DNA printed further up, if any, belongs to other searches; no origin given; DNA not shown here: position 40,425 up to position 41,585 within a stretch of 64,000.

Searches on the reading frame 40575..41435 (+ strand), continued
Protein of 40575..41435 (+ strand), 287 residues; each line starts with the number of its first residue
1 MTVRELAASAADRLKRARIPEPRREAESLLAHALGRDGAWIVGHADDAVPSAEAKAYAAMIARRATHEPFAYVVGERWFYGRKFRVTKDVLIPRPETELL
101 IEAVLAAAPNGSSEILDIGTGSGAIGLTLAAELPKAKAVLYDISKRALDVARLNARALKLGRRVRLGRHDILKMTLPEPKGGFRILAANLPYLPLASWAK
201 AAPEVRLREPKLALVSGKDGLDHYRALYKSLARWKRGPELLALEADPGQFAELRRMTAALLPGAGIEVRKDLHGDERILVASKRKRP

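Call 55: find_encoding_contigs(protein=P0038, flank=1500, max_places=4)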
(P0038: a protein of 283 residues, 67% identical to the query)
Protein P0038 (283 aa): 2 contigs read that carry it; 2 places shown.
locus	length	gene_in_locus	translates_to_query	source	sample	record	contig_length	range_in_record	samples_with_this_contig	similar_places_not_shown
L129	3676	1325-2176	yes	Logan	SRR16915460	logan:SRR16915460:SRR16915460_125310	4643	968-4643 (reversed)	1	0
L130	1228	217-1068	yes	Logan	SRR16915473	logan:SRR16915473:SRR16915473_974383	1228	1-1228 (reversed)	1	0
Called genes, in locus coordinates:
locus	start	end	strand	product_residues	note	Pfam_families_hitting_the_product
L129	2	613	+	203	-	?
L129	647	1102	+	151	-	-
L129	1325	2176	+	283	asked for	PF17827:PrmC_N, PF10294:Methyltransf_16 (faint), PF05175:MTS, PF06325:PrmA (weak), PF13649:Methyltransf_25, PF13847:Methyltransf_31, PF08242:Methyltransf_12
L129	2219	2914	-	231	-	PF01386:Ribosomal_L25p, PF14693:Ribosomal_TL5_C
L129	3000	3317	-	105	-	-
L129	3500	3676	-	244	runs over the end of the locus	-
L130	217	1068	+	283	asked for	PF17827:PrmC_N, PF10294:Methyltransf_16 (faint), PF05175:MTS, PF06325:PrmA (weak), PF13649:Methyltransf_25, PF13847:Methyltransf_31, PF08242:Methyltransf_12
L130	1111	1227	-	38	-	?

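Call 66: search_protein_families(library=pfam, proteins=[window:40575-41435:+, L121:2048-2443:+, L117:1938-2294:+, L129:647-1099:+], max_evalue=0.01)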
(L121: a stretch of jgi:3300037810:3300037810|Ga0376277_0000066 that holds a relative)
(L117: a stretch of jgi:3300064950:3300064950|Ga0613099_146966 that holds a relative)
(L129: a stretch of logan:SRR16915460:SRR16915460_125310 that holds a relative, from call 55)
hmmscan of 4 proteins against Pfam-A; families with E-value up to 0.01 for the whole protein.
window:40575-41435:+ (287 aa): 13 families
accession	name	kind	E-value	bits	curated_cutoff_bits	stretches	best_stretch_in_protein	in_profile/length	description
PF17827.6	PrmC_N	-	1.8e-19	70.5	23.4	1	5-75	1-71/71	PrmC N-terminal domain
PF05175.20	MTS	-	4e-10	40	23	1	97-173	20-92/170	Methyltransferase small domain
PF13847.12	Methyltransf_31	-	1e-09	38.7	27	1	112-175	4-67/145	Methyltransferase domain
PF13649.12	Methyltransf_25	-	1.4e-09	39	27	1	115-205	1-89/97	Methyltransferase domain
PF08242.18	Methyltransf_12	-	5e-06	27.6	30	1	116-170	1-57/98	Methyltransferase domain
PF06325.19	PrmA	-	2.1e-05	24.6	22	1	97-166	148-215/296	Ribosomal protein L11 methyltransferase (PrmA)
PF01170.24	UPF0020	-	0.00056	20.1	22.3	1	134-193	75-132/197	RMKL-like, methyltransferase domain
PF12847.13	Methyltransf_18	-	0.0016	18.9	27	1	102-174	6-77/151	Methyltransferase domain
PF00891.24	Methyltransf_2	-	0.0027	17.5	22.3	1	103-178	53-127/210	O-methyltransferase domain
PF08241.18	Methyltransf_11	-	0.0034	18.4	21.2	1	116-178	1-58/95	Methyltransferase domain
PF13489.12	Methyltransf_23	-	0.0058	16.8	27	0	100-151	9-60/164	Methyltransferase domain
PF10294.15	Methyltransf_16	-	0.0077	16.4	21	0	112-154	47-88/174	Lysine methyltransferase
PF00398.26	RrnaAD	-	0.0083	15.7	24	0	100-192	19-109/263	Ribosomal RNA adenine dimethylase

L121:2048-2443:+ (132 aa): 0 families

L117:1938-2294:+ (119 aa): 0 families

L129:647-1099:+ (151 aa): 0 families
